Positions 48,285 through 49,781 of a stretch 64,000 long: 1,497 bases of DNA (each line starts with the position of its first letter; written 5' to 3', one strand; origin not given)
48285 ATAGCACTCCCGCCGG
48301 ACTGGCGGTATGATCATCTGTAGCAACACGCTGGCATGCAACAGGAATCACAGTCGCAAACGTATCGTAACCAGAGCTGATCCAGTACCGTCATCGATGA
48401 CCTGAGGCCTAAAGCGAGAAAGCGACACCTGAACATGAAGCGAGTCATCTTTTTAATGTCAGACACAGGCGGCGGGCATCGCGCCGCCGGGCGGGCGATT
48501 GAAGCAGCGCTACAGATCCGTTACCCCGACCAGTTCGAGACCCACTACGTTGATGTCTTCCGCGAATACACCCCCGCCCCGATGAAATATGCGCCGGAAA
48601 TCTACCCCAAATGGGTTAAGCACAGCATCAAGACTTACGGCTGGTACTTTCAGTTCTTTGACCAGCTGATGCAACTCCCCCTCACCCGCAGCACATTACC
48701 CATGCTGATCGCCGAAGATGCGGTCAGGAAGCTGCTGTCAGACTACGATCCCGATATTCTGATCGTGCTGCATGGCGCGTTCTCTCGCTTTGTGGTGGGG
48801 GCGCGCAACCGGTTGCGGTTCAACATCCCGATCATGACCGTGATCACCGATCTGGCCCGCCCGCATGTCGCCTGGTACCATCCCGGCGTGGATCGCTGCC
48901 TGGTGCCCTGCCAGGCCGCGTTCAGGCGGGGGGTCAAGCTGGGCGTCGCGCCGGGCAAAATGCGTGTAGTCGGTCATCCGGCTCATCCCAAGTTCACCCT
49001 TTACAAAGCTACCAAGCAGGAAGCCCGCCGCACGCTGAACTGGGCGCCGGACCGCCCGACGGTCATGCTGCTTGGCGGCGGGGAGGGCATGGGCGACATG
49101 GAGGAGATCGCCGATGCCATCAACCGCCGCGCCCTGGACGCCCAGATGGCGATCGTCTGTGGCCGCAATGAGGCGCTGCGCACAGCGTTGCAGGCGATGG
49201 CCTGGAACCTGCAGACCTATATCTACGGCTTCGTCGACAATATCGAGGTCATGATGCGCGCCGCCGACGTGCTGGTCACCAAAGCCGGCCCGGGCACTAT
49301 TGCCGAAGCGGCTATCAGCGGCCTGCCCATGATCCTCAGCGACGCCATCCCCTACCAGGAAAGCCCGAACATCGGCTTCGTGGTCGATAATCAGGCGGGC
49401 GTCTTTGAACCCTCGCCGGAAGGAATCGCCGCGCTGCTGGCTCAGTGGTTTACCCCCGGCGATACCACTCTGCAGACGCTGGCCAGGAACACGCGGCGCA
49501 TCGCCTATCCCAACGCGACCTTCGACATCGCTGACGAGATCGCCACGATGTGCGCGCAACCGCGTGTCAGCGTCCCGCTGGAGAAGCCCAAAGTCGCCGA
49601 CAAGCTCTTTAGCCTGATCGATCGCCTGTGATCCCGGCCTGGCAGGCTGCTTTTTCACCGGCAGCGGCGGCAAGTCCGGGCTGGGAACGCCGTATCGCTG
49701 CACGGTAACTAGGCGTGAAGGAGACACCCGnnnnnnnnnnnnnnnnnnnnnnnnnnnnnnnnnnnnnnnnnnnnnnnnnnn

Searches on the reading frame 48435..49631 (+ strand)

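Call 63: search_protein_families(library=pfam, proteins=[window:48435-49631:+])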
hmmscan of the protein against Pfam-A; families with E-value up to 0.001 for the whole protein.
window:48435-49631:+ (398 aa): 4 families
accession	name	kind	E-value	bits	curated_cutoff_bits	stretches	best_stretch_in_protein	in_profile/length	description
PF06925.17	MGDG_synth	-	1.3e-21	77.8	25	1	15-182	1-168/169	Monogalactosyldiacylglycerol (MGDG) synthase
PF04101.22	Glyco_tran_28_C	-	6.4e-11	43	22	1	210-312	2-104/166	Glycosyltransferase family 28 C-terminal domain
PF13692.12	Glyco_trans_1_4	-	2.1e-05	25.2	27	1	224-309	23-113/142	Glycosyl transferases group 1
PF13439.12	Glyco_transf_4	-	3.8e-05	24.2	28.5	1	82-180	49-163/170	Glycosyltransferase Family 4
